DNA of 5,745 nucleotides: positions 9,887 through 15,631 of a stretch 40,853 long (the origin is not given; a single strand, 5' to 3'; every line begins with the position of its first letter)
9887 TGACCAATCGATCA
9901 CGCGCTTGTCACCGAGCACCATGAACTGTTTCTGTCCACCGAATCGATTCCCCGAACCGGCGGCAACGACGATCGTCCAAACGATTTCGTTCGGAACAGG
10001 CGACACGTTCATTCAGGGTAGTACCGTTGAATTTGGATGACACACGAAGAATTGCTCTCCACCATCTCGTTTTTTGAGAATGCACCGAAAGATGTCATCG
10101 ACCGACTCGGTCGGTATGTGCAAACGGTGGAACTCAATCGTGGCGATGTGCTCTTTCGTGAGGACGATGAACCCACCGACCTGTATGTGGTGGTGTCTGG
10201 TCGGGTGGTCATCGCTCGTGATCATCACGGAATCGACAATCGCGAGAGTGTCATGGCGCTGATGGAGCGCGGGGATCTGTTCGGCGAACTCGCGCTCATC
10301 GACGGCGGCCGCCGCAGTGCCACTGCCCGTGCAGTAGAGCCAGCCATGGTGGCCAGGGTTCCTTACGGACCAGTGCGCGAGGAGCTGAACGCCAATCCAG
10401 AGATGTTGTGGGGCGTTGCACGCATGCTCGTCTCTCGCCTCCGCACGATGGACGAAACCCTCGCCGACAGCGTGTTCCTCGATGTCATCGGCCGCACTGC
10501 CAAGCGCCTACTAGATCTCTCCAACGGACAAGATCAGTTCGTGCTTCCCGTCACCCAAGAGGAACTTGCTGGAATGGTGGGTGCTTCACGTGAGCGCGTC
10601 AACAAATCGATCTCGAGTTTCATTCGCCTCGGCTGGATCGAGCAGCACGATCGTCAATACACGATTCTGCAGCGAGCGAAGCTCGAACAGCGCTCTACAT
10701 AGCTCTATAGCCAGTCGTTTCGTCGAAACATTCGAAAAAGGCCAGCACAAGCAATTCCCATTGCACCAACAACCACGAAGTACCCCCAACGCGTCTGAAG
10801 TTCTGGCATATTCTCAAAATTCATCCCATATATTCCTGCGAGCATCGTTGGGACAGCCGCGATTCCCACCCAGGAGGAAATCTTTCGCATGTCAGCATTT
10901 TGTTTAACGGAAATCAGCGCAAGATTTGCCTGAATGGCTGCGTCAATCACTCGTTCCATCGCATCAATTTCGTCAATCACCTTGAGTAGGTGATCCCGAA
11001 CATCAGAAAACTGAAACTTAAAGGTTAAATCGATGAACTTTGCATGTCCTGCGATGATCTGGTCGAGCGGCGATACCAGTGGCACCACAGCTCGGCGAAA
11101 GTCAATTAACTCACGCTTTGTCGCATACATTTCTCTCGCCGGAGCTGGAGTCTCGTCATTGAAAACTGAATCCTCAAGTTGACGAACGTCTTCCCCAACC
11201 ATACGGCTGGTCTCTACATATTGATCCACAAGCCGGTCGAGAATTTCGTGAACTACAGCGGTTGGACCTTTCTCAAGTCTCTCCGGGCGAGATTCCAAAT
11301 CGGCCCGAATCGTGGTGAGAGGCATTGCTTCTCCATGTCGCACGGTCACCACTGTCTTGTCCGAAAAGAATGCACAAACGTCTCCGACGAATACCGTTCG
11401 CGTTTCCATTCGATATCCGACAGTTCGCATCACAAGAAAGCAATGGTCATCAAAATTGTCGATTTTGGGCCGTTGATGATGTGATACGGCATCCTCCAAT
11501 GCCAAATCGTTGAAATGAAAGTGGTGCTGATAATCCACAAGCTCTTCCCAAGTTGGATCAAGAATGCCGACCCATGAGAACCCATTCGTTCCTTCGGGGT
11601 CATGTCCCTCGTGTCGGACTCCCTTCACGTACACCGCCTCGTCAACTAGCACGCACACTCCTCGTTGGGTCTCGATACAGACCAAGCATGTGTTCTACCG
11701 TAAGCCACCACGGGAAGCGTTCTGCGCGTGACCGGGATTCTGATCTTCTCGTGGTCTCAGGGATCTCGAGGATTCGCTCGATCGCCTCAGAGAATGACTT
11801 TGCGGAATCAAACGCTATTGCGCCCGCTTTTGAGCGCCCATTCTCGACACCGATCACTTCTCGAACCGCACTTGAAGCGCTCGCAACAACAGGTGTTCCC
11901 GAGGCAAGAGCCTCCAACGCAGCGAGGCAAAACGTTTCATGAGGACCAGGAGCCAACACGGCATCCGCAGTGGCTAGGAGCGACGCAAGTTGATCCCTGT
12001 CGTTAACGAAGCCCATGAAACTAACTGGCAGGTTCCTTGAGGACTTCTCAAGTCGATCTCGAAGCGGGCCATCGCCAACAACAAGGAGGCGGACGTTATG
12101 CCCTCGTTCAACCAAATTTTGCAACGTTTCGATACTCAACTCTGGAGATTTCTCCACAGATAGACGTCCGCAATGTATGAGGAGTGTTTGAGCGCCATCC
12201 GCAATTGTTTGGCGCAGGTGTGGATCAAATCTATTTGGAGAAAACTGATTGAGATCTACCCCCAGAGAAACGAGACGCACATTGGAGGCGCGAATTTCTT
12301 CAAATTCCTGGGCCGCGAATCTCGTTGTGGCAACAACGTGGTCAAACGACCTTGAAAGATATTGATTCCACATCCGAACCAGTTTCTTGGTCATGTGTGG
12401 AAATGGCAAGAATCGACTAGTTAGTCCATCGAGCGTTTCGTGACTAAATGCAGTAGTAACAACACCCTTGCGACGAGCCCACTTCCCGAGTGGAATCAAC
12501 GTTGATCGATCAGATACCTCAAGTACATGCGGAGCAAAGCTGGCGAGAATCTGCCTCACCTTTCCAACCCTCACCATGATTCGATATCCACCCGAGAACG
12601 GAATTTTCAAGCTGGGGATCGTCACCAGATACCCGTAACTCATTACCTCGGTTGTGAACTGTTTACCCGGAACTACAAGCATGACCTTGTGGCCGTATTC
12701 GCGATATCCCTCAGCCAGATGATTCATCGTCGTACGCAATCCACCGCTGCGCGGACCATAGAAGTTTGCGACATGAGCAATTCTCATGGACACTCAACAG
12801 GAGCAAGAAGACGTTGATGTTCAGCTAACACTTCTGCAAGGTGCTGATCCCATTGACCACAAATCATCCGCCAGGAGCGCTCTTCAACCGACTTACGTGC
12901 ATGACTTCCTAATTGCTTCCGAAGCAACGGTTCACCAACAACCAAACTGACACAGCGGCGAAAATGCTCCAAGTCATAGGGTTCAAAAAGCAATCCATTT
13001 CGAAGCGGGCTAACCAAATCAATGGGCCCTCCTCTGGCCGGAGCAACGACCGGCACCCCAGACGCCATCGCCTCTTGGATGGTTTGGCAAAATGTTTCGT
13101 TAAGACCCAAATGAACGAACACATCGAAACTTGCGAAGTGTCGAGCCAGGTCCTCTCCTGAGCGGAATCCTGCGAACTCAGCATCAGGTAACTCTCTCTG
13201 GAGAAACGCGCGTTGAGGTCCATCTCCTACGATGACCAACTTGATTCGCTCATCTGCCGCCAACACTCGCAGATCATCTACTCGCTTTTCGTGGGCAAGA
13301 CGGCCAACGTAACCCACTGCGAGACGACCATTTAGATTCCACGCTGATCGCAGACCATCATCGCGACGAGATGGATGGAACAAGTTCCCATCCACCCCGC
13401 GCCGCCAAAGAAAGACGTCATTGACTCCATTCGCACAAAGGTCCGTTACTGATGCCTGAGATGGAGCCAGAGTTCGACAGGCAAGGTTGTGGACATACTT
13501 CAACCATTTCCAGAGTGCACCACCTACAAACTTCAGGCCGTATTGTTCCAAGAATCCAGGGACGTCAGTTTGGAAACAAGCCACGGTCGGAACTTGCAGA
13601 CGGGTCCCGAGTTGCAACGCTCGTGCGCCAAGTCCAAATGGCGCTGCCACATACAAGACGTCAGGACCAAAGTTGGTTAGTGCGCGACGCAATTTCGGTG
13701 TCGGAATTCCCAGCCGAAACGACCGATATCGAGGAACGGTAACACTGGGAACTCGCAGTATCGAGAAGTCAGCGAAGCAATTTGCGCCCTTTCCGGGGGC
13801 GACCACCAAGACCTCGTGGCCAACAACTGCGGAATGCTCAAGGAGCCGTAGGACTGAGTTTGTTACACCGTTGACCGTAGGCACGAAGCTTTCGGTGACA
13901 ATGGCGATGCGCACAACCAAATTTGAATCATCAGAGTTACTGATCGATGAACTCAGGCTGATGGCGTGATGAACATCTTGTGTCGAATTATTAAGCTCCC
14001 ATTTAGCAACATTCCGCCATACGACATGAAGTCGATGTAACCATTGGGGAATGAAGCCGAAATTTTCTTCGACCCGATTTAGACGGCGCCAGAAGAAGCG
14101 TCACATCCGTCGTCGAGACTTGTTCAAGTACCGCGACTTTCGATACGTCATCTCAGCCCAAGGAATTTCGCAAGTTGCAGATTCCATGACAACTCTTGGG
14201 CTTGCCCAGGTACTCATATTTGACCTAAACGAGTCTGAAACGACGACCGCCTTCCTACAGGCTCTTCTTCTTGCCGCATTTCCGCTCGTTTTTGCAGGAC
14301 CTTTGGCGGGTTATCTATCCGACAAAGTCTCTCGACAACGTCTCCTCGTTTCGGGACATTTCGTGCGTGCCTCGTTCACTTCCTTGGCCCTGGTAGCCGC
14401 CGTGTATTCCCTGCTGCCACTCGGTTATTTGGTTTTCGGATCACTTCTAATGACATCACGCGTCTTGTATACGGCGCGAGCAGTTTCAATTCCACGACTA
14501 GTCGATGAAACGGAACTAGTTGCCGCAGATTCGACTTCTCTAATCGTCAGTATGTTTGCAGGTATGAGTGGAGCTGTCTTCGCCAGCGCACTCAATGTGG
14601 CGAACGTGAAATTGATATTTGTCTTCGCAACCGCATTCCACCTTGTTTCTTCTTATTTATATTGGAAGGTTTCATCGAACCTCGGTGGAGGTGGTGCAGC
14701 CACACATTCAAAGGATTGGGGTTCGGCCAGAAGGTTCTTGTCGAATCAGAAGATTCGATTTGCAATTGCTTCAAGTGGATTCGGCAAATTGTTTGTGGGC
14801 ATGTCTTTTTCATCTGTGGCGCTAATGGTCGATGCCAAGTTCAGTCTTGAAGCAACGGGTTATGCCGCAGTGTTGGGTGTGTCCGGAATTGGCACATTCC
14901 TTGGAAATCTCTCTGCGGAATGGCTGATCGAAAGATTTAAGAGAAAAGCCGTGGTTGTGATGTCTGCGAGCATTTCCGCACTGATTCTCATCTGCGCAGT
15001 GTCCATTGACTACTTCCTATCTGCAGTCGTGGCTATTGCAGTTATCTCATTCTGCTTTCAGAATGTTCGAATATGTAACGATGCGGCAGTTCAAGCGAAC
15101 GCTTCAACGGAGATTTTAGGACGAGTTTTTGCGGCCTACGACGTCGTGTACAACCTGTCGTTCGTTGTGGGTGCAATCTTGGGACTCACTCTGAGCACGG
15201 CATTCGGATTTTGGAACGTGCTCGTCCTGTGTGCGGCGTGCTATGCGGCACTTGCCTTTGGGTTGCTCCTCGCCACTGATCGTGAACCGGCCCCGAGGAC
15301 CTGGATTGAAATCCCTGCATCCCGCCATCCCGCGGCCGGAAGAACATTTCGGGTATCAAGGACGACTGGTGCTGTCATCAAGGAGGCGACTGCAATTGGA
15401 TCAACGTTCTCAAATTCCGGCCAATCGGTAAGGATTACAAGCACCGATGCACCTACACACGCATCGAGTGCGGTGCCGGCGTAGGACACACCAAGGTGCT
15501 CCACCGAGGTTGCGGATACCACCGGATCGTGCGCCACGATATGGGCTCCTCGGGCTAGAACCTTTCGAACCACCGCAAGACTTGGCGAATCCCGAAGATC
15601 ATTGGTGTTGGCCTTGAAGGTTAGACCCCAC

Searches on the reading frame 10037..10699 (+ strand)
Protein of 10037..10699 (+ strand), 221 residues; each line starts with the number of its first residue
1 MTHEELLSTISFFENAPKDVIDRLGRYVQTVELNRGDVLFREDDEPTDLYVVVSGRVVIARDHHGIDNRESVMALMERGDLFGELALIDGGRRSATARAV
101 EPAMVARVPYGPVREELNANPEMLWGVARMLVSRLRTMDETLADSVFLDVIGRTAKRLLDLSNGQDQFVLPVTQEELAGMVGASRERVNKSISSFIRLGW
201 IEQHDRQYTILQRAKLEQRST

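Call 90: search_protein_families(library=pfam, proteins=[window:10037-10699:+], max_evalue=0.001)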
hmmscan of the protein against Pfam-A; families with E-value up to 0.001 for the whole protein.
window:10037-10699:+ (221 aa): 3 families
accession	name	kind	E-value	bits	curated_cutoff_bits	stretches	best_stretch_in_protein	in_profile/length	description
PF00027.35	cNMP_binding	-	8.8e-20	70.9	27.5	1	31-118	2-87/89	Cyclic nucleotide-binding domain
PF13545.12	HTH_Crp_2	-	9.1e-17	61.2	27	1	153-218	2-69/70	Crp-like helix-turn-helix domain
PF25213.1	HVO_A0261_N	-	0.00012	22.3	35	1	171-210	24-63/86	HVO_A0261 N-terminal domain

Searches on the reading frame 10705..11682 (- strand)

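Call 90: search_protein_families(library=pfam, proteins=[window:10705-11682:-], max_evalue=0.001)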
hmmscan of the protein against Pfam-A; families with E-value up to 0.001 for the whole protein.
window:10705-11682:- (325 aa): 1 family
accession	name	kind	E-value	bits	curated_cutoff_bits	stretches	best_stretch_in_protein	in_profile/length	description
PF01544.23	CorA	-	7.1e-55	186.8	27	1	33-321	2-292/292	CorA-like Mg2+ transporter protein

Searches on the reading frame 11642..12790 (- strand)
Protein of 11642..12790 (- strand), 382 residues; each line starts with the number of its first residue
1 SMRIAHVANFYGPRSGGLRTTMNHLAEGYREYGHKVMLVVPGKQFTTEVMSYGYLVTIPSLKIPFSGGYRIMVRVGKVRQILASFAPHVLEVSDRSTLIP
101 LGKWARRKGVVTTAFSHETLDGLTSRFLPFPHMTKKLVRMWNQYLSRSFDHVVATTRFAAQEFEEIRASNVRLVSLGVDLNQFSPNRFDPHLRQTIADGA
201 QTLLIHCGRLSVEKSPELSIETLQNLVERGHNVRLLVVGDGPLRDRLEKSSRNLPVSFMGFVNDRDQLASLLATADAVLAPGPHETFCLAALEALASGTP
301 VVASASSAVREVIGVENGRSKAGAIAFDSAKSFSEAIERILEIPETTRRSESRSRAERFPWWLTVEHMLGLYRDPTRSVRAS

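Call 90: search_protein_families(library=pfam, proteins=[window:11642-12790:-], max_evalue=0.001)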
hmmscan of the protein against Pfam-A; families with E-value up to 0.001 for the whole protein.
window:11642-12790:- (382 aa): 5 families
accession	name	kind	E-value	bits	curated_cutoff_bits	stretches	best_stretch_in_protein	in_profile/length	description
PF00534.26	Glycos_transf_1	-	3.2e-27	95.6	26.4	1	197-353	11-168/172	Glycosyl transferases group 1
PF13692.12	Glyco_trans_1_4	-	1.4e-24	87.4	27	1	203-342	3-141/142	Glycosyl transferases group 1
PF13439.12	Glyco_transf_4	-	1.7e-20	74.2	28.5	1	16-181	2-169/170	Glycosyltransferase Family 4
PF13579.12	Glyco_trans_4_4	-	1.2e-19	71.6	29.7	1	16-174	1-153/158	Glycosyl transferase 4-like domain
PF20706.3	GT4-conflict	-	7.3e-17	61.9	26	1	191-348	187-362/385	Family 4 Glycosyltransferase in conflict systems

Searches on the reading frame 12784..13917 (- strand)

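Call 90: search_protein_families(library=pfam, proteins=[window:12784-13917:-], max_evalue=0.001)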
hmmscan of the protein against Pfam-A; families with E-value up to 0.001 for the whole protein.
window:12784-13917:- (377 aa): 5 families
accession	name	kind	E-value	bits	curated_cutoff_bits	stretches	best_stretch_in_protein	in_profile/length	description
PF00534.26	Glycos_transf_1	-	5.6e-24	85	26.4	1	198-342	15-171/172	Glycosyl transferases group 1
PF13439.12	Glyco_transf_4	-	9.1e-22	78.3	28.5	1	15-176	1-167/170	Glycosyltransferase Family 4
PF13692.12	Glyco_trans_1_4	-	1.2e-20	74.7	27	1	201-323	4-136/142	Glycosyl transferases group 1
PF13579.12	Glyco_trans_4_4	-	3.5e-12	47.4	29.7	1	16-165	1-147/158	Glycosyl transferase 4-like domain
PF13524.12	Glyco_trans_1_2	-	1.1e-05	25.8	25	1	219-346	9-131/144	Glycosyl transferase-like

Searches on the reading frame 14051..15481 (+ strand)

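Call 10: search_protein_families(library=pfam, proteins=[window:14051-15481:+], max_evalue=0.001)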
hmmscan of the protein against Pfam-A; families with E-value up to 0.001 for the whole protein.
window:14051-15481:+ (477 aa): 2 families
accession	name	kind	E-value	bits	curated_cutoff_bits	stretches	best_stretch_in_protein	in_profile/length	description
PF07690.21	MFS_1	-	2.1e-18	66.8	33.4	2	245-428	11-192/347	Major Facilitator Superfamily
PF05977.19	MFS_3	-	2.6e-10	39.8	27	1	28-414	10-397/524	Transmembrane secretion effector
